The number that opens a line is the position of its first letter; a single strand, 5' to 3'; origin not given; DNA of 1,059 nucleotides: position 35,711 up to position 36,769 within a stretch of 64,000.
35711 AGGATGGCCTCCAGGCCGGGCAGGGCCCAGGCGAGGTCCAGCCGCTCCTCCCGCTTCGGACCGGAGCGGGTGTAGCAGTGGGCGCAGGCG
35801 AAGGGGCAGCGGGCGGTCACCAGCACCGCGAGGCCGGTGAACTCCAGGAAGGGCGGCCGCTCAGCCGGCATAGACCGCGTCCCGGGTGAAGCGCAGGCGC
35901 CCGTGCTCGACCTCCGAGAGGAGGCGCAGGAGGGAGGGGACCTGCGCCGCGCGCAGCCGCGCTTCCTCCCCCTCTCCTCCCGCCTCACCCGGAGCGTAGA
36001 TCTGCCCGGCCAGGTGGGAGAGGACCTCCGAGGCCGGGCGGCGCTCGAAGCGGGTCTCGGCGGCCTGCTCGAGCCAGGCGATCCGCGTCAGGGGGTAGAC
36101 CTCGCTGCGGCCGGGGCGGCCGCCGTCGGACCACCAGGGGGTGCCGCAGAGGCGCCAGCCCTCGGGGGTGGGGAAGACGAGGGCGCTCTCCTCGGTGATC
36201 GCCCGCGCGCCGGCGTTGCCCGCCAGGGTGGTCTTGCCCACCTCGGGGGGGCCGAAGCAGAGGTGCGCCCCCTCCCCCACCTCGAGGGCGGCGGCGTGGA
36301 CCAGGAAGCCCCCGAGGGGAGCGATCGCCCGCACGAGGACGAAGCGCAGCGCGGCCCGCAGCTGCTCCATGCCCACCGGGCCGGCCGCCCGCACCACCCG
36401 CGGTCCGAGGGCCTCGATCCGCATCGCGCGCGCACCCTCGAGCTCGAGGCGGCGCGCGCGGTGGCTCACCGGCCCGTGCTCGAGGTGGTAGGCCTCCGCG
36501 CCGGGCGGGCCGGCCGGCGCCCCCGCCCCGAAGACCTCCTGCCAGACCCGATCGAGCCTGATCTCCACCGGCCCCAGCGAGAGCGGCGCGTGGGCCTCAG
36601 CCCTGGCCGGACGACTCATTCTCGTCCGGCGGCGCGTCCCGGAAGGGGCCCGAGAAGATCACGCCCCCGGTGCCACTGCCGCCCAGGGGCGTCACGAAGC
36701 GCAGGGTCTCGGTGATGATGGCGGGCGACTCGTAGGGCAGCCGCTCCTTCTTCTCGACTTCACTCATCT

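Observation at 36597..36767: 56-aa Cys-free peptide with a YxxP leader motif and strong RBS: candidate precursor of an unknown RiPP class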

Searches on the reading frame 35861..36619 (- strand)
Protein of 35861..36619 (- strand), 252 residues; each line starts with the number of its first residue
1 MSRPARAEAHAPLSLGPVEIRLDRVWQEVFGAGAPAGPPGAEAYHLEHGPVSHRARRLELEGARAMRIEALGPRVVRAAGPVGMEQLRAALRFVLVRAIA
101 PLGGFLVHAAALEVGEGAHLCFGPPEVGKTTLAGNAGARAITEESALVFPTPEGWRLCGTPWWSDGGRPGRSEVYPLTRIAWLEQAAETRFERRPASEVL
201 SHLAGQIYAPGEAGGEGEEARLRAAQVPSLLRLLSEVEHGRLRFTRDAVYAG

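Call 5: search_protein_families(library=ncbifam, proteins=[window:35861-36619:-], max_evalue=0.01)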
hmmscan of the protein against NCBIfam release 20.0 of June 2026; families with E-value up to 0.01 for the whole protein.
window:35861-36619:- (252 aa): 1 family
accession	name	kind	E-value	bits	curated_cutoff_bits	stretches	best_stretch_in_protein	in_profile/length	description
NF005098.0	PRK06526.1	subfamily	0.0087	15.5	296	0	118-155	111-148/266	transposase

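Call 6: search_protein_families(library=pfam, proteins=[window:35861-36619:-], max_evalue=0.01)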
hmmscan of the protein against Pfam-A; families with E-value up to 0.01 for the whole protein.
window:35861-36619:- (252 aa): 0 families

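Call 12: find_homologous_proteins(query=window:35861-36619:-, max_evalue=0.001)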
Query window:35861-36619:- (252 aa): 3 proteins with E <= 0.001 among 8000 candidates.
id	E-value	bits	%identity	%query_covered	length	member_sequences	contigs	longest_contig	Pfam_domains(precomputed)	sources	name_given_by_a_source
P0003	3.6e-148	510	100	93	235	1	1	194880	-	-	-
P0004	1.8e-71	259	54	98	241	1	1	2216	PF27840.1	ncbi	-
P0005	5.9e-39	152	41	91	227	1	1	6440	PF27840.1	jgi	-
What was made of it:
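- Checked: The public gene call for it begins 17 codons later (235 aa, call 12).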

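Call 13: search_protein_families(library=pfam, proteins=[window:35861-36619:-], max_evalue=10)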
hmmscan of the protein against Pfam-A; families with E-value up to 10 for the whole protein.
window:35861-36619:- (252 aa): 1 family
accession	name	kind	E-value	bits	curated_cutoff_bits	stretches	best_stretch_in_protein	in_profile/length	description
PF06504.17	RepC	-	0.11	12.1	22.8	1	156-194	205-240/272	Replication protein C (RepC)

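Call 14: find_encoding_contigs(protein=P0004, flank=10000)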
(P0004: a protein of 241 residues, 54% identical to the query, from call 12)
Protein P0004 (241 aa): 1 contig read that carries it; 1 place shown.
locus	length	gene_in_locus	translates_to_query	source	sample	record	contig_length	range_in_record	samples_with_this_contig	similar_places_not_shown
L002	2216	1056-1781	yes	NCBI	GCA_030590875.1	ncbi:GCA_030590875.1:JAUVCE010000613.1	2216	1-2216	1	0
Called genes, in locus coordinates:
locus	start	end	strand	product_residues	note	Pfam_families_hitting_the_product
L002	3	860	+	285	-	?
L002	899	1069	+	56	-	-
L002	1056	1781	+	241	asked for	PF27840:ScmC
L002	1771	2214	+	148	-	?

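Call 15: find_encoding_contigs(protein=P0005, flank=10000)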
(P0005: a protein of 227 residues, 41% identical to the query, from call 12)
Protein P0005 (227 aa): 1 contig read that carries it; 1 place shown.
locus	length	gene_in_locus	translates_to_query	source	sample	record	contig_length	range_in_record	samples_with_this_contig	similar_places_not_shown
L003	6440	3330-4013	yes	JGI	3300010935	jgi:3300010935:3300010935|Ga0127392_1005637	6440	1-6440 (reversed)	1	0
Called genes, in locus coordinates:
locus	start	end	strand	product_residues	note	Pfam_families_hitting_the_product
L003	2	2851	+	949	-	?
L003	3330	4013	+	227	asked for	PF27840:ScmC (weak)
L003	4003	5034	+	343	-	PF04055:Radical_SAM, PF13353:Fer4_12 (weak)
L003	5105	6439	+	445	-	?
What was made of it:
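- On SynChlorMet cassette: Homologues reach only the broader Pfam family PF27840 (calls 14, 15).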

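Call 22: search_protein_families(library=ncbifam, proteins=[P0004, P0005, window:35864-36619:-], max_evalue=10)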
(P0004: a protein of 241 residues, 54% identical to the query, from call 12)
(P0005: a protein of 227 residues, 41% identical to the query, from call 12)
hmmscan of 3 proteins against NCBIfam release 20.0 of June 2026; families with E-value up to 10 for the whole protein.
P0004 (241 aa): 23 families
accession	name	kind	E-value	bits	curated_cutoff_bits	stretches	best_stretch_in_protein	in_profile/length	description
TIGR04352.1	HprK_rel_A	equivalog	3.5e-06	26.3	200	1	98-148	93-146/280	HprK-related kinase A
TIGR04249.1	SCM_chp_ScmC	equivalog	8.1e-06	25.4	125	1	99-187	123-220/292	SynChlorMet cassette protein ScmC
TIGR02237.1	recomb_radB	equivalog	0.0045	16.9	172.4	1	118-152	17-51/210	DNA repair and recombination protein RadB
TIGR00635.1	ruvB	equivalog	0.018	14.1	299.05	1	104-130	20-47/305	Holliday junction branch migration DNA helicase RuvB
NF006820.0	PRK09344.1-2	subfamily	0.027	13.1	636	1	105-138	217-251/529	phosphoenolpyruvate carboxykinase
NF003229.0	PRK04195.1-5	equivalog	0.03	13.1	280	1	111-130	42-61/413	replication factor C large subunit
TIGR03922.1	T7SS_EccA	equivalog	0.036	12.6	466.65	1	109-130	308-329/557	type VII secretion AAA-ATPase EccA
NF006743.0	PRK09270.1-2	equivalog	0.037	13.1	227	1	118-144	33-59/217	nucleoside/nucleotide kinase family protein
NF006821.0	PRK09344.1-3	subfamily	0.037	12.6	369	1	101-152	201-261/525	phosphoenolpyruvate carboxykinase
NF009881.0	PRK13341.1-2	equivalog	0.058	11.2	651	1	115-130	54-69/736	AAA family ATPase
NF038214.1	IS21_help_AAA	equivalog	0.069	12.8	200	1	115-146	92-123/232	IS21-like element helper ATPase IstB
NF005098.0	PRK06526.1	subfamily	0.082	12.3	296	1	115-152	111-148/266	transposase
TIGR03348.1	VI_IcmF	equivalog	0.088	10.7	388.15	1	117-136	115-134/1168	type VI secretion system membrane subunit TssM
NF000868.0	PRK00080.1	equivalog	0.1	11.5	282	1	116-130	54-68/330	Holliday junction branch migration DNA helicase RuvB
NF006823.0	PRK09344.1-5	equivalog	0.1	11.2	815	1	105-133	204-233/513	phosphoenolpyruvate carboxykinase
TIGR04355.1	HprK_rel_B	hypoth_equivalog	0.12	11.4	200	1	100-140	143-186/351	HprK-related kinase B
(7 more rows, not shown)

P0005 (227 aa): 38 families (the best 25 are shown)
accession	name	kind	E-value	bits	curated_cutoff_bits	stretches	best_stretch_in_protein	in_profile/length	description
TIGR04249.1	SCM_chp_ScmC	equivalog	0.0015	17.9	125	1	85-148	124-189/292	SynChlorMet cassette protein ScmC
NF006822.0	PRK09344.1-4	equivalog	0.0046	15.5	806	1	76-135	205-264/537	phosphoenolpyruvate carboxykinase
NF006820.0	PRK09344.1-2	subfamily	0.0048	15.6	636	1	76-120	202-247/529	phosphoenolpyruvate carboxykinase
TIGR00224.1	pckA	equivalog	0.013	14.4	590.05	1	76-136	205-265/532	phosphoenolpyruvate carboxykinase (ATP)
TIGR02324.1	CP_lyasePhnL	equivalog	0.017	14.5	256.3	1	93-139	28-74/224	phosphonate C-P lyase system protein PhnL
NF045513.1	HepA_fam_ABC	equivalog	0.02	13.3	725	1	61-116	362-417/610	heterocyst formation ABC transporter subunit HepA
NF000868.0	PRK00080.1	equivalog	0.024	13.5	282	1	87-117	39-69/330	Holliday junction branch migration DNA helicase RuvB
NF006823.0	PRK09344.1-5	equivalog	0.026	13.1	815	1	78-118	191-232/513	phosphoenolpyruvate carboxykinase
TIGR00635.1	ruvB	equivalog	0.028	13.5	299.05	1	87-117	18-48/305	Holliday junction branch migration DNA helicase RuvB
NF005304.0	PRK06835.1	equivalog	0.034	13.2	215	1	98-133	183-217/330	ATP-binding protein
NF009881.0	PRK13341.1-2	equivalog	0.036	11.9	651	1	101-119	54-72/736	AAA family ATPase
NF008809.0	PRK11831.1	equivalog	0.042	13.1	441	1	93-128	28-63/270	phospholipid ABC transporter ATP-binding protein MlaF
TIGR04352.1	HprK_rel_A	equivalog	0.044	12.9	200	1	67-116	79-125/280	HprK-related kinase A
NF006819.0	PRK09344.1-1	subfamily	0.044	12.6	745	1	79-136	218-275/538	phosphoenolpyruvate carboxykinase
NF038214.1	IS21_help_AAA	equivalog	0.056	13.1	200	1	100-133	91-124/232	IS21-like element helper ATPase IstB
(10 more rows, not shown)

window:35864-36619:- (252 aa): 4 families
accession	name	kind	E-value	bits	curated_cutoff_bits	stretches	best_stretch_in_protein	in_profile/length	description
NF005098.0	PRK06526.1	subfamily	0.0087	15.5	296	1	118-155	111-148/266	transposase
TIGR04249.1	SCM_chp_ScmC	equivalog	0.016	14.6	125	1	97-187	118-217/292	SynChlorMet cassette protein ScmC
TIGR04352.1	HprK_rel_A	equivalog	0.083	12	200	1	105-149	97-144/280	HprK-related kinase A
NF010019.0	PRK13497.1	equivalog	0.1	12.3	313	1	40-83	135-178/184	chemoreceptor glutamine deamidase CheD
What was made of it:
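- On SynChlorMet cassette: 14.6 bits for the window protein (call 22).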

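Call 24: find_related_loci(query=A4, collection=genome_contigs, flank=10000)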
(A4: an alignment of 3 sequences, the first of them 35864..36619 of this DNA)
Query A4 (252 aa) in genome_contigs; peptide patterns used: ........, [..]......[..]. (x = any residue, [..] = any of these).
367 stretches matched a pattern; 1 encode a relative of the query (tblastn E <= 1e-3); 1 distinct loci.
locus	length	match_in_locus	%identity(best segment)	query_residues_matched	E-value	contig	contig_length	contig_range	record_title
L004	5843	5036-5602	31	24-200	1e-8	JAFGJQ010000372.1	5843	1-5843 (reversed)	MAG: Phycisphaerae bacterium isolate Zod_Metabat.286 k87_9891991, whole genome shotgun sequence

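Call 27: find_related_loci(query=A4, collection=metagenome_contigs, flank=10000)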
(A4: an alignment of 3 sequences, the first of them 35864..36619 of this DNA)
Query A4 (252 aa) in metagenome_contigs; peptide patterns used: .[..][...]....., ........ (x = any residue, [..] = any of these).
408 stretches matched a pattern; 1 encode a relative of the query (tblastn E <= 1e-3); 1 distinct loci.
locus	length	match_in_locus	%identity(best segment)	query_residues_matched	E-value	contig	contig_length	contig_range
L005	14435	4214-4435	35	93-162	1e-7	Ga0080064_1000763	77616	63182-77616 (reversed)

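Call 33: search_protein_representatives(alignment_id=A4)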
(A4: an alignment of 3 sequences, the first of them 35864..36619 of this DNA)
Query: 3 sequences, 242 profile positions. Proteins with E-value up to 0.001 (for the whole library): 4250; up to 1e-10: 249; up to 1e-30: 2. The best 150 are listed.
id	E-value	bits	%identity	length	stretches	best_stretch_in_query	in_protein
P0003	8.8e-117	405.1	-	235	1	15-242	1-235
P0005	4.8e-115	399.4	-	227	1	19-242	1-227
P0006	1.2e-20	90.3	-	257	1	82-237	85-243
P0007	3.6e-19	85.5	-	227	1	37-238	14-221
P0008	4.4e-19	85.1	-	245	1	77-240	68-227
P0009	6.4e-18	81.3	-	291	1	70-218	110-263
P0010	2.5e-17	79.4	-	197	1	74-204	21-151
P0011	3.2e-17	79.0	-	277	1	81-227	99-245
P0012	7.5e-17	77.8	-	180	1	83-240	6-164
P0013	1.3e-16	77.0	-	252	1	74-238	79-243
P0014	3.9e-16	75.5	-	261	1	34-231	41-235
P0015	4.7e-16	75.2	-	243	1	85-237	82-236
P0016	4.8e-16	75.2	-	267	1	68-238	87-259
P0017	6.0e-16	74.9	-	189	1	81-238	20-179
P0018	1.0e-15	74.1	-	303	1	75-235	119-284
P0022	1.9e-15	73.3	-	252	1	82-234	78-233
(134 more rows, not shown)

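Call 35: search_protein_families(library=ncbifam, alignment_id=A5, max_evalue=0.001)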
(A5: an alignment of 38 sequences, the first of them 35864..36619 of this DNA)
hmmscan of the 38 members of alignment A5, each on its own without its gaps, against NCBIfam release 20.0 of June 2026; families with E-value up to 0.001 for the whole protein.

A. member 1, window:35864-36619:- (252 aa): 0 families

B. families by the number of members that match (of 38 scanned): 9 families
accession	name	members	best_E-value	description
TIGR04249.1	SCM_chp_ScmC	27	1.4e-14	SynChlorMet cassette protein ScmC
TIGR04352.1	HprK_rel_A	27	2e-08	HprK-related kinase A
TIGR04355.1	HprK_rel_B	19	1.7e-07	HprK-related kinase B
NF006820.0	PRK09344.1-2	4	0.00038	phosphoenolpyruvate carboxykinase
TIGR00224.1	pckA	2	0.00019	phosphoenolpyruvate carboxykinase (ATP)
NF006823.0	PRK09344.1-5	2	0.00064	phosphoenolpyruvate carboxykinase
TIGR02228.1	sigpep_I_arch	1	4.5e-05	signal peptidase I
NF006821.0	PRK09344.1-3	1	0.00019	phosphoenolpyruvate carboxykinase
NF006822.0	PRK09344.1-4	1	0.00029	phosphoenolpyruvate carboxykinase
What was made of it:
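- Closest known: HPr-rel-A system. Same: Relatives of the window protein hit TIGR04352 as often as ScmC (call 35).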

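Call 38: find_encoding_contigs(protein=P0006, flank=6000, max_places=3)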
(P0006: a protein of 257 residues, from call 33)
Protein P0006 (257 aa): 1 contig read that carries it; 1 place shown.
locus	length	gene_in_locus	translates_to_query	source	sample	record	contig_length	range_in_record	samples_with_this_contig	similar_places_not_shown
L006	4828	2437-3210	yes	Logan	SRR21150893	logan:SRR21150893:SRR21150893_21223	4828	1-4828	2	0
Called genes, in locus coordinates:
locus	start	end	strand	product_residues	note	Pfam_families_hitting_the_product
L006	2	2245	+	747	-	?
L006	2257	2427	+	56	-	-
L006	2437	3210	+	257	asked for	PF27840:ScmC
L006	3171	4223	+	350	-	PF04055:Radical_SAM, PF13186:SPASM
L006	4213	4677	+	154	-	PF00717:Peptidase_S24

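Call 43: search_protein_families(library=ncbifam, proteins=[L006:4213-4674:+, L006:3171-4220:+, L004:3144-3506:+], max_evalue=10)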
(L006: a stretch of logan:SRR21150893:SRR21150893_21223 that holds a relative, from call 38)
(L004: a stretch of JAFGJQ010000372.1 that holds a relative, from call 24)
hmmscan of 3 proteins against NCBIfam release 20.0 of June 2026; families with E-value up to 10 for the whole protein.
L006:4213-4674:+ (154 aa): 4 families
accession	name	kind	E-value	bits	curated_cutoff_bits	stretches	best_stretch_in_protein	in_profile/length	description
TIGR02228.1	sigpep_I_arch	equivalog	0.00027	20.8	51.85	1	34-116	34-121/158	signal peptidase I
TIGR00498.1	lexA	equivalog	0.0011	18.6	110.95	1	17-100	100-180/203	transcriptional repressor LexA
TIGR02227.1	sigpep_I_bact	equivalog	0.011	15.7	47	1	37-96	26-88/162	signal peptidase I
TIGR02754.1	sod_Ni_protease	equivalog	0.032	14.7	63.25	1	37-113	4-88/90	nickel-type superoxide dismutase maturation protease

L006:3171-4220:+ (350 aa): 85 families (the best 25 are shown)
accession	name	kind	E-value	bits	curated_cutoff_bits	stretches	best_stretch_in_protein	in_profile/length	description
TIGR04545.1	rSAM_ahbD_hemeb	equivalog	7.7e-35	120.9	500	2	29-203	2-180/339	heme b synthase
TIGR04053.2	TIGR04053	equivalog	2.8e-33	115.7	395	2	23-194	4-183/366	TIGR04053 family radical SAM/SPASM domain-containing protein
TIGR04055.1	rSAM_NirJ2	equivalog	2.9e-33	115.8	500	2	29-174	2-149/326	putative heme d1 biosynthesis radical SAM protein NirJ2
NF045574.1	sacti_mat_StsB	exception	4.5e-32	111.5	625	1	29-312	98-391/466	StsB family radical SAM/SPASM domain sactipeptide maturase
TIGR03962.1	mycofact_rSAM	equivalog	7e-29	101.1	265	1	25-313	10-310/339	mycofactocin radical SAM maturase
TIGR04051.1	rSAM_NirJ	equivalog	8e-29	100.7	515.45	2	31-185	6-160/354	heme d1 biosynthesis radical SAM protein NirJ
TIGR02109.1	PQQ_syn_pqqE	equivalog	4e-27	95.1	381.35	2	24-176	4-159/358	pyrroloquinoline quinone biosynthesis protein PqqE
TIGR04303.1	GeoRSP_rSAM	equivalog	5.7e-27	95.1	400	2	25-185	3-161/325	GeoRSP system radical SAM/SPASM protein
TIGR04054.1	rSAM_NirJ1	equivalog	2.8e-26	92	650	2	29-185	38-194/387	putative heme d1 biosynthesis radical SAM protein NirJ1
TIGR04546.1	rSAM_ahbC_deAc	equivalog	4.4e-25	88.3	650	2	29-173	41-187/390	12,18-didecarboxysiroheme deacetylase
TIGR04347.1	pseudo_SAM_Halo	equivalog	2.1e-24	86.5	525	2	21-185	33-196/390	TIGR04347 family pseudo-SAM/SPASM protein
TIGR02666.1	moaA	equivalog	4.4e-23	81.8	284.05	1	32-188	15-180/336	GTP 3',8-cyclase MoaA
TIGR04250.1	SCM_rSAM_ScmE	equivalog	1.3e-22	80.2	400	2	26-175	2-154/358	SynChlorMet cassette radical SAM/SPASM protein ScmE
TIGR04317.1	W_rSAM_matur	equivalog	8.6e-22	77.7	380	1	30-315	7-322/349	tungsten cofactor oxidoreductase radical SAM maturase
TIGR04340.1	rSAM_ACGX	hypoth_equivalog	2.3e-21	76.4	400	2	28-186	4-167/341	radical SAM/SPASM domain protein, ACGX system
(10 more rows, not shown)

L004:3144-3506:+ (121 aa): 7 families
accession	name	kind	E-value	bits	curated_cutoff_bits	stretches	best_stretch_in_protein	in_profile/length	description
TIGR04248.1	SCM_PqqD_rel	equivalog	3.3e-09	36.9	100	1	62-116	25-79/84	SynChlorMet cassette protein ScmD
TIGR03859.1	PQQ_PqqD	equivalog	1.7e-07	31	46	1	62-118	25-80/81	pyrroloquinoline quinone biosynthesis peptide chaperone PqqD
NF033530.1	lasso_PqqD_Strm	exception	7.1e-07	29.4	70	1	63-117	23-77/78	lasso peptide biosynthesis PqqD family chaperone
NF033536.1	lasso_PqqD_Bac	exception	2e-05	24.6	80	1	30-118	3-86/88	lasso peptide biosynthesis PqqD family chaperone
TIGR04353.1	PqqD_rel_X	equivalog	0.027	15.4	35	1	73-118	25-73/74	HPr-rel-A system PqqD family peptide chaperone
NF050149.1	RiPP_bind_ApyI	equivalog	0.038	13.3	200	1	30-119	175-259/260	RiPP maturation protein ApyI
TIGR04302.1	geo_PqqD_fam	equivalog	0.066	13.7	100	1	65-116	48-98/102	GeoRSP system PqqD family peptide chaperone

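Call 50: predict_structure(alignment_id=A4)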
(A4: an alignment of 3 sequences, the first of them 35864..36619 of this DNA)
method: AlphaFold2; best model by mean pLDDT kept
length: 252 residues; sequences in the alignment: 3
mean_pLDDT: 42.2   pTM: 0.42
mean pLDDT of the five models: 42.2, 37.2, 36.2, 34.7, 34.4
residues with pLDDT >= 90: 0; 70-90: 0; 50-70: 64; < 50: 188
segments of 3 or more residues with pLDDT < 50: 1-44, 59-63, 110-114, 116-128, 130-137, 139-142, 150-216, 218-252
pLDDT, mean of each block of 10 residues (from residue 1): 33 32 41 37 52 55 55 57 52 55 52 47 47 46 52 46 31 25 25 33 35 43 44 36 27 26
secondary structure, 60 per line:
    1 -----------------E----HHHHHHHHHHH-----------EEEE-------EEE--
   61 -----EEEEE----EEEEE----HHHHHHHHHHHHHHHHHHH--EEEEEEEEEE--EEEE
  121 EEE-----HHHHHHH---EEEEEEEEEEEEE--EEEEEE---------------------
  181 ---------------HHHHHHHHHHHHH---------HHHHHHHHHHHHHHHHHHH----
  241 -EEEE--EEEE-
elements in order: H23-33 E45-48 E56-58 E66-70 E75-79 H84-102 E105-114 E117-123 H129-135 E139-151 E154-159 H196-208 H218-236 E242-245 E248-251
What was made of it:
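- Tried and rejected: AlphaFold with a 3-sequence alignment failed (pLDDT 42, call 50).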

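Call 51: find_encoding_contigs(protein=P0007, flank=6000, max_places=2)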
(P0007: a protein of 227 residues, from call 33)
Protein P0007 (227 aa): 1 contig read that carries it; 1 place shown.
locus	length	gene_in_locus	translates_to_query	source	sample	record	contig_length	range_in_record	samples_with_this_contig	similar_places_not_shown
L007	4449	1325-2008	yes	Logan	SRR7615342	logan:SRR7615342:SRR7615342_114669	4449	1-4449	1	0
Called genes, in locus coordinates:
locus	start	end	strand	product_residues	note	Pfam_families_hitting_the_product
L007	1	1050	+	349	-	?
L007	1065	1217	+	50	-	-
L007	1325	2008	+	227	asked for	PF27840:ScmC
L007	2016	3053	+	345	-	PF04055:Radical_SAM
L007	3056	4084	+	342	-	PF00583:Acetyltransf_1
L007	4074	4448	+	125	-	?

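Call 52: find_encoding_contigs(protein=P0008, flank=6000, max_places=2)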
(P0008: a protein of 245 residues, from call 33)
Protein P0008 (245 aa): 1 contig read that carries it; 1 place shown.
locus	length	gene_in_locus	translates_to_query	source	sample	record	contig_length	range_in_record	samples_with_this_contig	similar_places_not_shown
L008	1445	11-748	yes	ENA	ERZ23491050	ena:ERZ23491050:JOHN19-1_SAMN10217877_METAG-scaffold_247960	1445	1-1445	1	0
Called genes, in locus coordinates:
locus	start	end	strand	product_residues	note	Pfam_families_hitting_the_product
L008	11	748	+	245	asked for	PF27840:ScmC (weak)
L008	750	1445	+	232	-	?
